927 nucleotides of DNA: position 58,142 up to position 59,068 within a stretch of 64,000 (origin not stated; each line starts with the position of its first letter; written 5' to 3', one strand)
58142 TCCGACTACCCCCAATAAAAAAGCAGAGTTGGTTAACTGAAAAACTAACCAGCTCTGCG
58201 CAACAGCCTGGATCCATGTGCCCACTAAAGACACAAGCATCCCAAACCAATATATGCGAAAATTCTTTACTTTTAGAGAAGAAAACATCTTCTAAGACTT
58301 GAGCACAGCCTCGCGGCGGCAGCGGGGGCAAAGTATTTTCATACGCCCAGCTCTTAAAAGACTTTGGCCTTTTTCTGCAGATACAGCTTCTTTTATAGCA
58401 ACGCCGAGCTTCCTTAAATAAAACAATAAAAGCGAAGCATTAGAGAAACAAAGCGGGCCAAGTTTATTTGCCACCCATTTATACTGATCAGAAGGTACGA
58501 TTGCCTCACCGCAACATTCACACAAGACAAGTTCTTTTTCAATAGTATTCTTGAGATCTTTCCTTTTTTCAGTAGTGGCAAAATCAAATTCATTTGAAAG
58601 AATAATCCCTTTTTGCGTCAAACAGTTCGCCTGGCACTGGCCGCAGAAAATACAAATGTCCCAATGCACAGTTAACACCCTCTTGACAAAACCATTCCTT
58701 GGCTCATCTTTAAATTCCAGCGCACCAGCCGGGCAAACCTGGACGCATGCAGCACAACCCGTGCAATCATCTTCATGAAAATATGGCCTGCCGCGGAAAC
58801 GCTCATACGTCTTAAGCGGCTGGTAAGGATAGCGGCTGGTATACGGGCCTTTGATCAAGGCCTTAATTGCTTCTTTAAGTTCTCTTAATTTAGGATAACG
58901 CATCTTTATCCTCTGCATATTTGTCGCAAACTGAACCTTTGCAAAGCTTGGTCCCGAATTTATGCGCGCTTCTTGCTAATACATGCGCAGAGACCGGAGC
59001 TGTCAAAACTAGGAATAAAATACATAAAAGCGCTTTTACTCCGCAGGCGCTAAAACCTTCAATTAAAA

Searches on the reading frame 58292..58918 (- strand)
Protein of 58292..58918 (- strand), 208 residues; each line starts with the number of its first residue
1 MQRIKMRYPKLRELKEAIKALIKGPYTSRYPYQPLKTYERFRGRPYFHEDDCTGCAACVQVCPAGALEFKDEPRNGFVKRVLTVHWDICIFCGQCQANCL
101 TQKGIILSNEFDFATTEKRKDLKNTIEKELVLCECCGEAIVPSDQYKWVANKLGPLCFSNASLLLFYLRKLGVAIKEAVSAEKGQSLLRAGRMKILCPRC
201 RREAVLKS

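Call 5: search_protein_families(library=pfam, proteins=[window:58292-58918:-], max_evalue=0.01)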
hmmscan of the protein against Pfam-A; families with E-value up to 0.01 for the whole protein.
window:58292-58918:- (208 aa): 11 families
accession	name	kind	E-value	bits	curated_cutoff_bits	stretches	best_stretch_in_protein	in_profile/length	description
PF12838.12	Fer4_7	-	1.3e-13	51.7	27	2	52-101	2-50/52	4Fe-4S dicluster domain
PF13187.11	Fer4_9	-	7.6e-09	35.9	27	2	51-101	1-49/52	4Fe-4S dicluster domain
PF00037.32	Fer4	-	1.7e-08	34.4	21.1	1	45-68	1-24/24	4Fe-4S binding domain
PF13237.11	Fer4_10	-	3.9e-06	27.1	25.5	1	45-99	2-52/53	4Fe-4S dicluster domain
PF12797.12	Fer4_2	-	9.4e-06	25.7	24.5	1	44-64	2-22/22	4Fe-4S binding domain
PF13183.11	Fer4_8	-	9.5e-06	26.5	27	1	50-65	52-67/68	4Fe-4S dicluster domain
PF14697.11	Fer4_21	-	1.2e-05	25.8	35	1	48-66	37-56/59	4Fe-4S dicluster domain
PF12837.12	Fer4_6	-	7.6e-05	22.9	25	1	48-67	5-24/24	4Fe-4S binding domain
PF13459.11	Fer4_15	-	0.00059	20.9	22.4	0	49-64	5-20/66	4Fe-4S single cluster domain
PF12798.12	Fer4_3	-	0.0046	18.1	27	1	52-66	1-15/15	4Fe-4S binding domain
PF12800.12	Fer4_4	-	0.0079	16.9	24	1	50-65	2-17/17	4Fe-4S binding domain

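Call 6: find_encoding_contigs(protein=window:58292-58918:-, flank=10000, max_places=6)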
Protein window:58292-58918:- (208 aa): no gene with exactly this product is on record in the collection.

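Call 8: search_protein_families(library=ncbifam, proteins=[window:58292-58918:-], max_evalue=0.001)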
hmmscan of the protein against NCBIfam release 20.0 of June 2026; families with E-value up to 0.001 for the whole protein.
window:58292-58918:- (208 aa): 52 families (the best 25 are shown)
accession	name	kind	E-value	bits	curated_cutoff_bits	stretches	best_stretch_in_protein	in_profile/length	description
NF009053.0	PRK12387.1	subfamily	1.8e-27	96.3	204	1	20-155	8-139/180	formate hydrogenlyase complex iron-sulfur subunit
NF006076.0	PRK08222.1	equivalog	1.5e-22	80.3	270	1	20-150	7-134/181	hydrogenase 4 subunit H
TIGR01971.1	NuoI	subfamily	1.9e-19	69.4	113.05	1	17-122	5-114/121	NADH-quinone oxidoreductase, chain I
NF006221.0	PRK08348.1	subfamily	4.1e-19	68.6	124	1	12-121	5-108/136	NADH-plastoquinone oxidoreductase subunit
NF004540.0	PRK05888.2-1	equivalog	4e-16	58.8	215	1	11-123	5-120/139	NADH-quinone oxidoreductase subunit NuoI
NF004537.0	PRK05888.1-3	equivalog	1e-15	57.8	163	1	17-129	30-153/204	NADH-quinone oxidoreductase subunit NuoI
TIGR00403.1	ndhI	equivalog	2.9e-15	56.3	302.35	1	22-122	34-135/183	NAD(P)H-quinone oxidoreductase subunit I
NF004545.0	PRK05888.3-1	equivalog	8.2e-13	48.3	229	1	12-117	28-135/154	NADH-quinone oxidoreductase subunit NuoI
NF004539.0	PRK05888.1-5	equivalog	1e-12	48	225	1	13-129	19-140/162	NADH-quinone oxidoreductase subunit NuoI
NF042909.1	FMH_DH_FwdF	exception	7.1e-12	45.1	375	1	35-113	242-320/336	tungsten-dependent formylmethanofuran dehydrogenase subunit FwdF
NF004538.0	PRK05888.1-4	equivalog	3e-11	43.2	135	1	14-133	20-144/162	NADH-quinone oxidoreductase subunit NuoI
NF004536.0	PRK05888.1-1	equivalog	8.1e-11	41.6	212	1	11-138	14-144/180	NADH-quinone oxidoreductase subunit NuoI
NF007205.0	PRK09626.1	equivalog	1.4e-10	41.1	93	1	47-123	14-91/105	2-oxoglutarate-acceptor oxidoreductase subunit OorD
NF004541.0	PRK05888.2-2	equivalog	3.6e-10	39.9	217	1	11-101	21-108/168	NADH-quinone oxidoreductase subunit NuoI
NF040612.1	F420_dehyd_FpoI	exception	6.3e-10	39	180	1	11-101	3-96/135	F420H2 dehydrogenase subunit FpoI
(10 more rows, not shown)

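Call 12: find_homologous_proteins(query=window:58292-58918:-, max_evalue=0.00001)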
Query window:58292-58918:- (208 aa): 1701 proteins with E <= 0.00001 among 1861 candidates; the best 120 are listed.
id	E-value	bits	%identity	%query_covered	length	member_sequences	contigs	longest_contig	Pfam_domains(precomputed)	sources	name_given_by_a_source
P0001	5.4e-136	469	100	98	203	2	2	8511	PF14697.12,PF12797.13,PF00037.33,PF12838.13,PF13237.12,PF13187.12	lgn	-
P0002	3.1e-119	414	88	98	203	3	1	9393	PF14697.12,PF12797.13,PF00037.33,PF12838.13,PF13237.12,PF13187.12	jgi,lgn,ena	-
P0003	3.0e-103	362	74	98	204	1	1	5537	PF00037.33,PF12838.13,PF13237.12,PF13187.12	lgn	-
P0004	5.2e-103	361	74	98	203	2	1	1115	PF14697.12,PF12797.13,PF00037.33,PF12838.13,PF13237.12,PF13187.12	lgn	-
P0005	1.0e-102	360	75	99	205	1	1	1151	PF00037.33,PF12838.13,PF13237.12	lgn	-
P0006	8.5e-101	354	75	98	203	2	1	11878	PF14697.12,PF12797.13,PF00037.33,PF12838.13,PF13237.12,PF13187.12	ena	-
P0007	3.9e-100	352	73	98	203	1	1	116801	PF00037.33,PF12838.13,PF13237.12,PF13187.12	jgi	-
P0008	2.7e-99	349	75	98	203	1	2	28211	PF14697.12,PF12797.13,PF00037.33,PF12838.13,PF13237.12,PF13187.12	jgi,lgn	jgi:hydrogenase-4 component H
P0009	5.5e-99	348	72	98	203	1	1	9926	PF14697.12,PF12797.13,PF00037.33,PF12838.13,PF13237.12,PF13187.12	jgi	jgi:hydrogenase-4 component H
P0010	7.2e-99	347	72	98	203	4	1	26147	PF14697.12,PF00037.33,PF12838.13,PF13183.12,PF13187.12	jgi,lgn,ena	-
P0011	3.6e-98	345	70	98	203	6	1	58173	PF00037.33,PF12838.13,PF13237.12,PF13187.12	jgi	jgi:formate hydrogenlyase subunit 6/NADH:ubiquinone oxidoreductase subunit I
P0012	8.5e-98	344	72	98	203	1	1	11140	PF00037.33,PF12838.13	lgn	-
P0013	1.2e-97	344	72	98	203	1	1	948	PF12797.13,PF00037.33,PF12838.13,PF13237.12,PF13187.12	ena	-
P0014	2.0e-97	343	70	97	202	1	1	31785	PF00037.33,PF12838.13,PF13237.12,PF13187.12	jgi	-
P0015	3.1e-97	342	72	98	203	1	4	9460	PF14697.12,PF00037.33,PF13484.12,PF12838.13,PF13237.12,PF13187.12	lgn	-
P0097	4.1e-92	325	69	98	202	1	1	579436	PF14697.12,PF00037.33,PF12838.13,PF13237.12,PF13183.12,PF13187.12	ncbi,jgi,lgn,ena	ncbi:MAG: 4Fe-4S dicluster domain-containing protein [Candidatus Omnitrophota bacterium]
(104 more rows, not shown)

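Call 13: find_encoding_contigs(protein=P0001, flank=10000, max_places=4)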
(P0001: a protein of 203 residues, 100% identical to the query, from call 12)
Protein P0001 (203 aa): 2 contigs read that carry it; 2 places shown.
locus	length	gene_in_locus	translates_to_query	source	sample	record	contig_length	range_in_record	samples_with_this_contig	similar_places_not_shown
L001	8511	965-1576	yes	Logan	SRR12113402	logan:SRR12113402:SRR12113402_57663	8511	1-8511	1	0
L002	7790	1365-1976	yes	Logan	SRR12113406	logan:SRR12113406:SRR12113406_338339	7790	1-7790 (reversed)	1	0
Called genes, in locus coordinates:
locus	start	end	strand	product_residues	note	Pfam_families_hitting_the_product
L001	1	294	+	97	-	?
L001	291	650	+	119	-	PF04066:MrpF_PhaF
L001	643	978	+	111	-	PF03334:PhaG_MnhG_YufB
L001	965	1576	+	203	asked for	PF12838:Fer4_7 (weak), PF12797:Fer4_2 (weak), PF13237:Fer4_10 (weak), PF14697:Fer4_21 (faint), PF00037:Fer4, PF12838:Fer4_7, PF13187:Fer4_9 (weak)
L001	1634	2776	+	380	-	PF05977:MFS_3, PF07690:MFS_1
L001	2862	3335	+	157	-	PF09374:PG_binding_3 (faint), PF01471:PG_binding_1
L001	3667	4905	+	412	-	PF00232:Glyco_hydro_1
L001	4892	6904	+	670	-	PF00027:cNMP_binding, PF01734:Patatin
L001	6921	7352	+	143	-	-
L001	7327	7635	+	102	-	-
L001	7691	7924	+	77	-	-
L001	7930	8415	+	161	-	PF01750:HycI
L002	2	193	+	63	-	?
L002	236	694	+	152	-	PF01899:MNHE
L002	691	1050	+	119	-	PF04066:MrpF_PhaF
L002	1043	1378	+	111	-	PF03334:PhaG_MnhG_YufB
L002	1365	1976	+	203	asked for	PF12838:Fer4_7 (weak), PF12797:Fer4_2 (weak), PF13237:Fer4_10 (weak), PF14697:Fer4_21 (faint), PF00037:Fer4, PF12838:Fer4_7, PF13187:Fer4_9 (weak)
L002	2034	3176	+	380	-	PF05977:MFS_3, PF07690:MFS_1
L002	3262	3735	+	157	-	PF09374:PG_binding_3 (faint), PF01471:PG_binding_1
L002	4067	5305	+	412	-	PF00232:Glyco_hydro_1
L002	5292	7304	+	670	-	PF00027:cNMP_binding, PF01734:Patatin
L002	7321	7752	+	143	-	-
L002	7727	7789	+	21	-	?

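Call 14: find_encoding_contigs(protein=P0097, flank=10000, max_places=3)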
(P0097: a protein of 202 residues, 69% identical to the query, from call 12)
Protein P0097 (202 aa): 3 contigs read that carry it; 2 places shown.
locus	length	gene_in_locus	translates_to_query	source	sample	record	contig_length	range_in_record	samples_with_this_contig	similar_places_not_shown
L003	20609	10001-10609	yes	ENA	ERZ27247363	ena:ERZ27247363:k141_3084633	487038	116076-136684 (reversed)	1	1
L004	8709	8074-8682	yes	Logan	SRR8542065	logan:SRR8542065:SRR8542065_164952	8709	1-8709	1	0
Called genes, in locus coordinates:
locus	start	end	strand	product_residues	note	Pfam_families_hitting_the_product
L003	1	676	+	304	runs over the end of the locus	PF00146:NADHdh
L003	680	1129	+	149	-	PF01058:Oxidored_q6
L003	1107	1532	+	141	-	PF00329:Complex1_30kDa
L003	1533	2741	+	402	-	PF00374:NiFeSe_Hases, PF00346:Complex1_49kDa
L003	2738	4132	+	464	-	PF00662:Proton_antipo_N, PF00361:Proton_antipo_M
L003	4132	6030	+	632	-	PF00361:Proton_antipo_M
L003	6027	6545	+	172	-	PF13244:MbhD, PF20501:MbhE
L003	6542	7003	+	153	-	PF04039:MnhB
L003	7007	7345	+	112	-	PF00420:Oxidored_q2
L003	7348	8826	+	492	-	PF00662:Proton_antipo_N (weak), PF10125:NADHdeh_related, PF00361:Proton_antipo_M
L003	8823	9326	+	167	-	PF01899:MNHE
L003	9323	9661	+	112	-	PF04066:MrpF_PhaF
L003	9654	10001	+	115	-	PF03334:PhaG_MnhG_YufB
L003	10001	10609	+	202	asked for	PF13183:Fer4_8 (faint), PF12838:Fer4_7, PF14697:Fer4_21 (faint), PF00037:Fer4 (weak), PF13237:Fer4_10 (weak), PF13187:Fer4_9 (weak)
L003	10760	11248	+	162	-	PF01471:PG_binding_1, PF08823:PG_binding_2 (weak), PF09374:PG_binding_3 (faint)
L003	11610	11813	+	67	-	-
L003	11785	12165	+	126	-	PF00072:Response_reg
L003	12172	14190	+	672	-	PF00027:cNMP_binding, PF13614:AAA_31 (weak), PF01734:Patatin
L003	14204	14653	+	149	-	-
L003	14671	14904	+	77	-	-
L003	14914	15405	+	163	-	PF01750:HycI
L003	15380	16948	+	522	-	PF00209:SNF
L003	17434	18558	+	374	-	PF27228:MTBMA_p00010_2nd (weak)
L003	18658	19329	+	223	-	PF05496:RuvB_N (weak), PF13173:AAA_14 (faint), PF00004:AAA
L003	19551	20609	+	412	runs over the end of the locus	PF00476:DNA_pol_A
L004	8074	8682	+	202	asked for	PF13183:Fer4_8 (faint), PF12838:Fer4_7, PF14697:Fer4_21 (faint), PF00037:Fer4 (weak), PF13237:Fer4_10 (weak), PF13187:Fer4_9 (weak)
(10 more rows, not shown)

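Call 30: search_solved_structures(query=window:58292-58903:-, max_evalue=0.001, show_alignments=3)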
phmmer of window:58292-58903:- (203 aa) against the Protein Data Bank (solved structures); distinct sequences matched with E-value up to 0.001: 53.
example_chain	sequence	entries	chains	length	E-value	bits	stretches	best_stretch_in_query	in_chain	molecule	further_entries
7z0s_F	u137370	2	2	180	5.3e-17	65.2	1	14-133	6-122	Formate hydrogenlyase subunit 6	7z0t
7wfg_I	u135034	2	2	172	5.8e-17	65.1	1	19-115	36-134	NAD(P)H-quinone oxidoreductase subunit I, chloroplastic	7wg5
9sfi_T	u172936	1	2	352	1.6e-16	63.7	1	35-96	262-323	4Fe-4S ferredoxin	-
9grx_I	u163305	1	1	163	2.5e-15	59.8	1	19-115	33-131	NAD(P)H-quinone oxidoreductase subunit I, chloroplastic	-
7eu3_I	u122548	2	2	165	2.2e-14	56.7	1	19-117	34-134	NAD(P)H-quinone oxidoreductase subunit I, chloroplastic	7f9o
5t5i_F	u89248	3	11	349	3.9e-14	55.9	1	34-107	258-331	Tungsten formylmethanofuran dehydrogenase subunit fwdF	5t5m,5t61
6hum_I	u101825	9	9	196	5.1e-14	55.5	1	17-114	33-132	NAD(P)H-quinone oxidoreductase subunit I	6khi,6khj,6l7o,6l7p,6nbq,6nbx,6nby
9sw6_H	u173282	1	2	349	4.1e-13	52.5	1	34-122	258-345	Tungsten formylmethanofuran dehydrogenase, subunit F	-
6cfw_N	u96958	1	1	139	3.7e-12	49.4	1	9-113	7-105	NADH-plastoquinone oxidoreductase subunit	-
5lc5_I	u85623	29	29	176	1.2e-11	47.7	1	7-120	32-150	NADH dehydrogenase [ubiquinone] iron-sulfur protein 8, mitochondrial | Mitochondrial complex I, TYKY subunit | NADH:ubiquinone oxidoreductase core subunit S8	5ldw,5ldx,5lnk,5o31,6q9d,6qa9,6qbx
7v2c_B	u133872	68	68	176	1.5e-11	47.5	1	8-120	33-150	NADH dehydrogenase [ubiquinone] iron-sulfur protein 8, mitochondrial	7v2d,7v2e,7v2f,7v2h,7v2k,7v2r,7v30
7bkb_K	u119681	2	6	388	2.1e-11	47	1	31-123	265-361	Formylmethanofuran dehydrogenase, subunit F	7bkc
7qsd_I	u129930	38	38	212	2.1e-11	46.9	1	7-120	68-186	NADH dehydrogenase [ubiquinone] iron-sulfur protein 8, mitochondrial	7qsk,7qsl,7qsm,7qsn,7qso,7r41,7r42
6zk9_9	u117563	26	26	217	2.2e-11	46.9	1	7-120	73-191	Mitochondrial complex I, TYKY subunit | Complex I-23kD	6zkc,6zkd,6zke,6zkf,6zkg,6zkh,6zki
5xtb_B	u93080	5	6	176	2.3e-11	46.8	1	9-120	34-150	NADH dehydrogenase [ubiquinone] iron-sulfur protein 8, mitochondrial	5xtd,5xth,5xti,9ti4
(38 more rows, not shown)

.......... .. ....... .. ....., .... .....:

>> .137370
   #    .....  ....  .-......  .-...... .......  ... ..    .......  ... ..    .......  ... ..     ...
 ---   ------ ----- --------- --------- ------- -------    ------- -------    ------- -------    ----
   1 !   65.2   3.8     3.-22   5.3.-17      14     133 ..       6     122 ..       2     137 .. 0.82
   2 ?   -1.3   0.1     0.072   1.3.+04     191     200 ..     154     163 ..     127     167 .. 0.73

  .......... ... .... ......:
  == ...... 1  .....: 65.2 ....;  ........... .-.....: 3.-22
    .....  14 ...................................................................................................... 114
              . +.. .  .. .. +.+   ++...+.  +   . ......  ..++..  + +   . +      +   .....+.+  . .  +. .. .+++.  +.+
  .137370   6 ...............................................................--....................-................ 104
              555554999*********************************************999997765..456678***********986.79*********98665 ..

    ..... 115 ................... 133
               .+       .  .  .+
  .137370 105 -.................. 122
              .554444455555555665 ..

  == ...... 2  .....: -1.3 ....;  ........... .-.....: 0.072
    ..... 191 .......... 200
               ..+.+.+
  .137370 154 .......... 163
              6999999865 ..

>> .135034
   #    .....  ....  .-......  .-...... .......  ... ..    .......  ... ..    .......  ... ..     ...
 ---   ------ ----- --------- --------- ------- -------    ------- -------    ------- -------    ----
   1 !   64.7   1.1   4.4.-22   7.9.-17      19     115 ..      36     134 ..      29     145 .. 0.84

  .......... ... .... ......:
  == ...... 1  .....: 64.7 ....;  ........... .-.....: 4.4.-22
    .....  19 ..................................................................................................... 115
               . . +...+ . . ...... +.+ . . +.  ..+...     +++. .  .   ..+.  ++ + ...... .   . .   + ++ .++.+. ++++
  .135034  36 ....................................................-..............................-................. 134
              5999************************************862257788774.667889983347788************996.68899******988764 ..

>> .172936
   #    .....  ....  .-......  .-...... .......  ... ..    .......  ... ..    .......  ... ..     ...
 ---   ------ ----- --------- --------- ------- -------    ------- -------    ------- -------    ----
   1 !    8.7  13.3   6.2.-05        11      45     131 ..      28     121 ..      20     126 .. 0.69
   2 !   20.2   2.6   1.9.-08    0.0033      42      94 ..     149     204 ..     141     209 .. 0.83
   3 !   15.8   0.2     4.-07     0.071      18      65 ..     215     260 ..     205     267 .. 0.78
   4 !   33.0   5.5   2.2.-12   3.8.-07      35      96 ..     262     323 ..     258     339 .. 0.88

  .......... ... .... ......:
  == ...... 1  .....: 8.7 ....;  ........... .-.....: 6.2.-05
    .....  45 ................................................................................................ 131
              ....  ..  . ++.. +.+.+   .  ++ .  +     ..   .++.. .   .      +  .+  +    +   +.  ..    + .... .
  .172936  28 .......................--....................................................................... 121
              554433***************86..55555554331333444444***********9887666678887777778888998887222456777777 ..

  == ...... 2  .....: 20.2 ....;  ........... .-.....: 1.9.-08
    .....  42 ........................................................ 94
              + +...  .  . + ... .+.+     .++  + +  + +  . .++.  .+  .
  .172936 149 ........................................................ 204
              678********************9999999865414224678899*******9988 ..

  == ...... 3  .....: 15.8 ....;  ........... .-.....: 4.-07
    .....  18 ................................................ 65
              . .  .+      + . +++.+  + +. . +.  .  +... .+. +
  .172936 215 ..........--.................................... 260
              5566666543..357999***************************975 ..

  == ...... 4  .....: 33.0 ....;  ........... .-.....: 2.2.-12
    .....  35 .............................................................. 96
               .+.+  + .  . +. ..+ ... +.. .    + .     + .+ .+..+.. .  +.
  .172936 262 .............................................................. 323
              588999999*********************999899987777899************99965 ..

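Call 32: search_protein_families(library=pfam, proteins=[L003:2738-4132:+], max_evalue=0.001)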
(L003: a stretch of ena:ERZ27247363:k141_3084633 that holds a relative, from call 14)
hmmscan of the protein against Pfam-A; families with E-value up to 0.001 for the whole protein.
L003:2738-4132:+ (464 aa): 2 families
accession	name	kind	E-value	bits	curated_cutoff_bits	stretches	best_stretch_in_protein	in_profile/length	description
PF00361.26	Proton_antipo_M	-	2.3e-69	234.3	21.5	1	122-406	1-294/294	NADH:quinone oxidoreductase/Mrp antiporter, TM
PF00662.26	Proton_antipo_N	-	1.7e-08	34.7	24.5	1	64-106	9-51/51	NADH-Ubiquinone oxidoreductase (complex I), chain 5 N-terminus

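Call 63: predict_structure(alignment_id=A1)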
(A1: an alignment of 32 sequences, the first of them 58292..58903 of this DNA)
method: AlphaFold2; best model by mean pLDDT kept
length: 203 residues; sequences in the alignment: 32
mean_pLDDT: 67.7   pTM: 0.55
mean pLDDT of the five models: 67.7, 65.8, 65.7, 63.5, 61.4
residues with pLDDT >= 90: 0; 70-90: 117; 50-70: 42; < 50: 44
segments of 3 or more residues with pLDDT < 50: 1-3, 18-38, 105-111, 173-185
pLDDT, mean of each block of 10 residues (from residue 1): 55 55 41 45 80 83 80 80 74 79 52 62 82 81 82 76 70 44 55 78 66
secondary structure, 60 per line:
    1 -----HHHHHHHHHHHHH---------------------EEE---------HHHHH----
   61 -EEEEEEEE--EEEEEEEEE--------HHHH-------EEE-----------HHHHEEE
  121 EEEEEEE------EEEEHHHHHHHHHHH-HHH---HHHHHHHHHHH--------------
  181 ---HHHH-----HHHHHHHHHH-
elements in order: H6-18 E40-42 H52-56 E62-69 E72-80 H89-92 E100-102 H114-117 E118-127 E134-137 H138-148 H156-166 H184-187 H193-202

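Call 65: fold_search(model_id=the predicted structure, library=pdb)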
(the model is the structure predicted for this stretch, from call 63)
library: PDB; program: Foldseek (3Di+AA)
matches with E <= 10: 298; with E <= 0.001: 32
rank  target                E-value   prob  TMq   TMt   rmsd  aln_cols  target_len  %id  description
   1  7z0s_F                1.8e-11  1.00  0.52  0.63   8.6       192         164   24  Structure of the Escherichia coli formate hydrogenlyase complex (anaerobic preparation, without formate dehydrogenase  (released 2022-09-28)
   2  7z0t_F                2.3e-09  1.00  0.57  0.82   3.0       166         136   24  Structure of the Escherichia coli formate hydrogenlyase complex (aerobic preparation, composite structure) (released 2022-09-28)
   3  7zeb_9                1.0e-07  1.00  0.35  0.41   7.1       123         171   31  Complex I from Ovis aries at pH9, Closed state (released 2022-09-21)
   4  8ib4_I                2.2e-07  1.00  0.35  0.40   7.2       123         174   31  Respiratory complex CI:CIII2, type IA, Wild type mouse under cold temperature (released 2024-09-18)
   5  8ic2_I                6.6e-07  1.00  0.35  0.40   7.2       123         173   31  Respiratory complex CI:CIII2, type I, PERK -/- mouse under cold temperature (released 2024-09-18)
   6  9grx_I                1.4e-06  1.00  0.35  0.42   7.5       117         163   29  NDH-PSI-LHCI supercomplex from S. oleracea (released 2025-02-12)
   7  6rfq_I                1.7e-06  1.00  0.35  0.37  13.0       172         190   24  Cryo-EM structure of a respiratory complex I assembly intermediate with NDUFAF2 (released 2018-10-10)
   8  9g83_I                2.0e-06  1.00  0.35  0.42   7.1       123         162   27  Respiratory supercomplex CI1-CIII2-CIV2-(cbb3)1 from alphaproteobacterium (released 2026-02-04)
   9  8b9z_I                2.4e-06  1.00  0.34  0.37   7.3       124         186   27  Drosophila melanogaster complex I in the Active state (Dm1) (released 2023-01-18)
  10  8e9i_I                2.5e-06  1.00  0.33  0.39   7.9       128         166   26  Mycobacterial respiratory complex I, semi-inserted quinone (released 2022-10-12)
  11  7ar8_I                2.7e-06  1.00  0.35  0.42   7.2       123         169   30  Cryo-EM structure of Arabidopsis thaliana complex-I (closed conformation) (released 2021-12-15)
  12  7p63_I                3.0e-06  1.00  0.33  0.37   7.9       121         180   26  Complex I from E. coli, DDM/LMNG-purified, under Turnover at pH 6, Closed state (released 2022-09-21)
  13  6l7o_I                3.2e-06  1.00  0.34  0.36   7.9       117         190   30  cryo-EM structure of cyanobacteria Fd-NDH-1L complex (released 2020-02-19)
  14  7arc_I                3.6e-06  1.00  0.34  0.35   7.5       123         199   27  Cryo-EM structure of Polytomella Complex-I (peripheral arm) (released 2021-12-08)
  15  8e9g_I                3.8e-06  1.00  0.33  0.39   7.9       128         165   26  Mycobacterial respiratory complex I with both quinone positions modelled (released 2022-10-12)
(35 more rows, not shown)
